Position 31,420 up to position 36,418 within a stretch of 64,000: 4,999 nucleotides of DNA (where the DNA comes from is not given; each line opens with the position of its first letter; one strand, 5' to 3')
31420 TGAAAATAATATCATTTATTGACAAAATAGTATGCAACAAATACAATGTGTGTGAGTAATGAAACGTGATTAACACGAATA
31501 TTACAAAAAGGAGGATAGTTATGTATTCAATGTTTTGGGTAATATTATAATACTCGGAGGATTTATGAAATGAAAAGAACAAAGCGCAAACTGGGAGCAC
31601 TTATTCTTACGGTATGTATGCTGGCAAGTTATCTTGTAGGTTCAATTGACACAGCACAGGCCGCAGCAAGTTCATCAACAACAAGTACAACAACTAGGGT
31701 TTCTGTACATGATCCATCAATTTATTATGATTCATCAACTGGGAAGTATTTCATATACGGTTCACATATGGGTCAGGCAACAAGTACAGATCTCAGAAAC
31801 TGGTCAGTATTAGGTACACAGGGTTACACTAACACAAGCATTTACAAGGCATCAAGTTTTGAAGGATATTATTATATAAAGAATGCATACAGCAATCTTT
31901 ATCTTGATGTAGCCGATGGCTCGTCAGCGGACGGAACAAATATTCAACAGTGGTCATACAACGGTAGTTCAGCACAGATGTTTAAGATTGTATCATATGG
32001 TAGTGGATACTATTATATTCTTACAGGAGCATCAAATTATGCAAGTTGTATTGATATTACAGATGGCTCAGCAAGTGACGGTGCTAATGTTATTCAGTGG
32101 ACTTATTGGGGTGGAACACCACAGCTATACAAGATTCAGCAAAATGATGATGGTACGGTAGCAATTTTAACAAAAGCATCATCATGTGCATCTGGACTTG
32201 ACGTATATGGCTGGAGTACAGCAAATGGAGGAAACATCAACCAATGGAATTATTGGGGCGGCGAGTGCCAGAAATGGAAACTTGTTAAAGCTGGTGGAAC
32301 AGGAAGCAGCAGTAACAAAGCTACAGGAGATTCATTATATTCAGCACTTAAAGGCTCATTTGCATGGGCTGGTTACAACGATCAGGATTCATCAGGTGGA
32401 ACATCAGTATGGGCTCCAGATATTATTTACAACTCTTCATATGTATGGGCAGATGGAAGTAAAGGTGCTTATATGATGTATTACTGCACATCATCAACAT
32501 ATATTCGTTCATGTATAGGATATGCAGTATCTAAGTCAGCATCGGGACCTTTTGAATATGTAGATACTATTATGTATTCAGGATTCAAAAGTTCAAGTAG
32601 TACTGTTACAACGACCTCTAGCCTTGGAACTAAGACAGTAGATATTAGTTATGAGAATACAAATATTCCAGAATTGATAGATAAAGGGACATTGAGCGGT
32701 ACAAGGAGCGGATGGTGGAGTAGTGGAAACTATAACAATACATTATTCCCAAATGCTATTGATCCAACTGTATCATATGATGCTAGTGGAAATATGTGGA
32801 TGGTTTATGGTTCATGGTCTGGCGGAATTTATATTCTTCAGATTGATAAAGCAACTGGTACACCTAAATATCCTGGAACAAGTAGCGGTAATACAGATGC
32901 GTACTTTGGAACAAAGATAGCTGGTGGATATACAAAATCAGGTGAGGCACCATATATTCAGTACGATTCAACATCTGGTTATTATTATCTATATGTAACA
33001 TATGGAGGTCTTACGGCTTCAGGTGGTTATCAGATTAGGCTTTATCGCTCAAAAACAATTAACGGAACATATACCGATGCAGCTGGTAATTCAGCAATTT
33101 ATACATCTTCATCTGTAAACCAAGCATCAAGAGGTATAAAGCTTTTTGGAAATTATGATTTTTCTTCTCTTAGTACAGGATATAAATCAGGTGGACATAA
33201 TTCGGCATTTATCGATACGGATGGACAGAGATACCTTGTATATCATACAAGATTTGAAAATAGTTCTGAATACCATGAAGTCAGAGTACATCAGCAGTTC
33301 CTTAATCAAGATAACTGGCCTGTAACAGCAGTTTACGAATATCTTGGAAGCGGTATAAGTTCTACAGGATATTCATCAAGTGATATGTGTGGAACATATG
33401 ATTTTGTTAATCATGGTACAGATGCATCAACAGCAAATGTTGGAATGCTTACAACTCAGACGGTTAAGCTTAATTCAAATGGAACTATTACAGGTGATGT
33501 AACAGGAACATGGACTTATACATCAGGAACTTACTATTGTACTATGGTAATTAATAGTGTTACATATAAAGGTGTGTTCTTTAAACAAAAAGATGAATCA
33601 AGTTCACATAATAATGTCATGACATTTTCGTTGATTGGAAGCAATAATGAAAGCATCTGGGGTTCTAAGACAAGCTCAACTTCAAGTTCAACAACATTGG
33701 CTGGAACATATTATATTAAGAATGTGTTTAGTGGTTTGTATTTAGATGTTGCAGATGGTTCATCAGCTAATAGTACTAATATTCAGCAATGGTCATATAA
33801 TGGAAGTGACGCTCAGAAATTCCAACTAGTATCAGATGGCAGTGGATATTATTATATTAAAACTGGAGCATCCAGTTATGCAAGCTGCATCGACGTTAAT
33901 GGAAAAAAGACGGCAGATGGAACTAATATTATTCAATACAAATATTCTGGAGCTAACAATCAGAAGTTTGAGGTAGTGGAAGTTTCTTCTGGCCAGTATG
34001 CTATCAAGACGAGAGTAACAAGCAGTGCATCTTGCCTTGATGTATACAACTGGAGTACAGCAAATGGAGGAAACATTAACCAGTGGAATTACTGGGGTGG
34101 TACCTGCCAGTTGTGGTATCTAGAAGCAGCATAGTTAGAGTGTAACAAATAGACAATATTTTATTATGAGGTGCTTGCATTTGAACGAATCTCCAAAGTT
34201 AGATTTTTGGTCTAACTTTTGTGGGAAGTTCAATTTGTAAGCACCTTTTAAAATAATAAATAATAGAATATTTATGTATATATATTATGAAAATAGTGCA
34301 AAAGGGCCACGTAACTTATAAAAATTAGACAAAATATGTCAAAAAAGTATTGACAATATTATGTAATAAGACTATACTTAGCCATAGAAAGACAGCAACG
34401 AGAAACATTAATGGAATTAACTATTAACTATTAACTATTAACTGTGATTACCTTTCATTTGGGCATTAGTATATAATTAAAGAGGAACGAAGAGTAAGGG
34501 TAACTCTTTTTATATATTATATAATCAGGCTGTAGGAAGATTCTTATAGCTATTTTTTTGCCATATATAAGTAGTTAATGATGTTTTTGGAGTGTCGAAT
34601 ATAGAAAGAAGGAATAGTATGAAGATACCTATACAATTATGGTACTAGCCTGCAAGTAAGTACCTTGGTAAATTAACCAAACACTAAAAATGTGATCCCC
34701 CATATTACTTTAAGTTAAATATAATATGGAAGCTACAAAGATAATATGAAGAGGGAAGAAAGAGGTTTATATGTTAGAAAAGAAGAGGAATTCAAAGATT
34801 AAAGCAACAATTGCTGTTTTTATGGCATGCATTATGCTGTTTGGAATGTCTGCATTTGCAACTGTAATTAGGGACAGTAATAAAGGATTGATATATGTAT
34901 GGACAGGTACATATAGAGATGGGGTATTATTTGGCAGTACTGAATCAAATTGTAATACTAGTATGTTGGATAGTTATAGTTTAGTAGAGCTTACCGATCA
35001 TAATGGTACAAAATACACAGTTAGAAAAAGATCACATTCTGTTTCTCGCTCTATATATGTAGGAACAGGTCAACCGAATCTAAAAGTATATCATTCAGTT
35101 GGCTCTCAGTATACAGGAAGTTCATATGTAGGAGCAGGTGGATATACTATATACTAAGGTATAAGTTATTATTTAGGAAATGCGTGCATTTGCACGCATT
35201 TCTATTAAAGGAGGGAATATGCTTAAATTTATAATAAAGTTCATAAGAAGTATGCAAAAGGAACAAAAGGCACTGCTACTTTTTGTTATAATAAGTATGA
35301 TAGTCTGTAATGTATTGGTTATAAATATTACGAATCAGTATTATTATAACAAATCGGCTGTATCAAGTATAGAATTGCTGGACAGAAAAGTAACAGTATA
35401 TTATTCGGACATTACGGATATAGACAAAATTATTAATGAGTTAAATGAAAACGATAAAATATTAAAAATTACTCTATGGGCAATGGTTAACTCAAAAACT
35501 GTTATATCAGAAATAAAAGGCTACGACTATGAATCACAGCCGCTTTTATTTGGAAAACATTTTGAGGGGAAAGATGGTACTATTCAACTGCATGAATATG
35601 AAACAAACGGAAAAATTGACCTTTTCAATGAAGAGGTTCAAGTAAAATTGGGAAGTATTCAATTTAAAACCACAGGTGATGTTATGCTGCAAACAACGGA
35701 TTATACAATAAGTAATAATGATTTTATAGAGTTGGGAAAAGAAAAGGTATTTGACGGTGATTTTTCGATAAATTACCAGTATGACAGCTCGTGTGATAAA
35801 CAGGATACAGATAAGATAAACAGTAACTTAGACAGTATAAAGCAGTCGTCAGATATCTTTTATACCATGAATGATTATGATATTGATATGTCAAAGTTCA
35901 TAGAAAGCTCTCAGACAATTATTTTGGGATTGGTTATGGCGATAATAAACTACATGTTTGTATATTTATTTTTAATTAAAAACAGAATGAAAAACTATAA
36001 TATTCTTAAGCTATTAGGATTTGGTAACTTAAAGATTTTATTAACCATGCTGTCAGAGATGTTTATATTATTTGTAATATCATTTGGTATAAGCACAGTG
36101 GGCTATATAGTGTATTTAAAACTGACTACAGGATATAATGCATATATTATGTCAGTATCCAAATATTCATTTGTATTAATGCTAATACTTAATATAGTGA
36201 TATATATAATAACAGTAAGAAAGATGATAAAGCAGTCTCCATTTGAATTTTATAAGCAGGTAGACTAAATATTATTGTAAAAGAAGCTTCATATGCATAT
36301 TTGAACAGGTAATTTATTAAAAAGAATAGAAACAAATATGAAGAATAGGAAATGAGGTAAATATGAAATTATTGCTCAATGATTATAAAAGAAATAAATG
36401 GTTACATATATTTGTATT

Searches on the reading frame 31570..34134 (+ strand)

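Call 51: search_protein_families(library=pfam, proteins=[window:31570-34134:+], max_evalue=0.00001)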
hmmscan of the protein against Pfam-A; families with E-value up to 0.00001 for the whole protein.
window:31570-34134:+ (854 aa): 4 families
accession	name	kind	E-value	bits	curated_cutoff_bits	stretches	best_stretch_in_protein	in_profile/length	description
PF14200.12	RicinB_lectin_2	-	4.4e-57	191.2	25.6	4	97-177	11-89/89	Ricin-type beta-trefoil lectin domain-like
PF16369.11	GH43_C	-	2.5e-25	89.3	23.4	1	589-698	2-100/100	C-terminal lipocalin-like domain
PF00652.28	Ricin_B_lectin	-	9.7e-24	84.4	29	2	713-849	2-126/126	Ricin-type beta-trefoil lectin domain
PF04616.20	Glyco_hydro_43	-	1.8e-14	54.2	32.2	1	382-584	106-288/288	Glycosyl hydrolases family 43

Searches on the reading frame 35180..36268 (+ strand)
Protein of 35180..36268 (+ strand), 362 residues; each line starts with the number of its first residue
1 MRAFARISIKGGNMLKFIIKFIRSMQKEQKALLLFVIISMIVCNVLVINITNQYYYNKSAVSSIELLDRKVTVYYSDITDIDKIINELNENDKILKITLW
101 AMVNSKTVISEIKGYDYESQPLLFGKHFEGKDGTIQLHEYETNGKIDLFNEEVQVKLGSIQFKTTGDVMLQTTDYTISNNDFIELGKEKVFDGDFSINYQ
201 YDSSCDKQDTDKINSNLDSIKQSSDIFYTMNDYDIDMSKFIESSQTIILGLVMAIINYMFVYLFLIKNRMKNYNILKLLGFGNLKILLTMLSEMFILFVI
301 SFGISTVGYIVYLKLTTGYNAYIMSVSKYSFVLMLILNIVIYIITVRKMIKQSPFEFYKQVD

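Call 51: search_protein_families(library=pfam, proteins=[window:35180-36268:+], max_evalue=0.00001)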
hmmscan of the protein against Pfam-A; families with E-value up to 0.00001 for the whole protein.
window:35180-36268:+ (362 aa): 1 family
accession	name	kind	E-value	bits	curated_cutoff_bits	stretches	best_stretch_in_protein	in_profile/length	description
PF02687.27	FtsX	-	9.2e-07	29.4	25.5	1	247-345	4-107/120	FtsX-like permease C-terminal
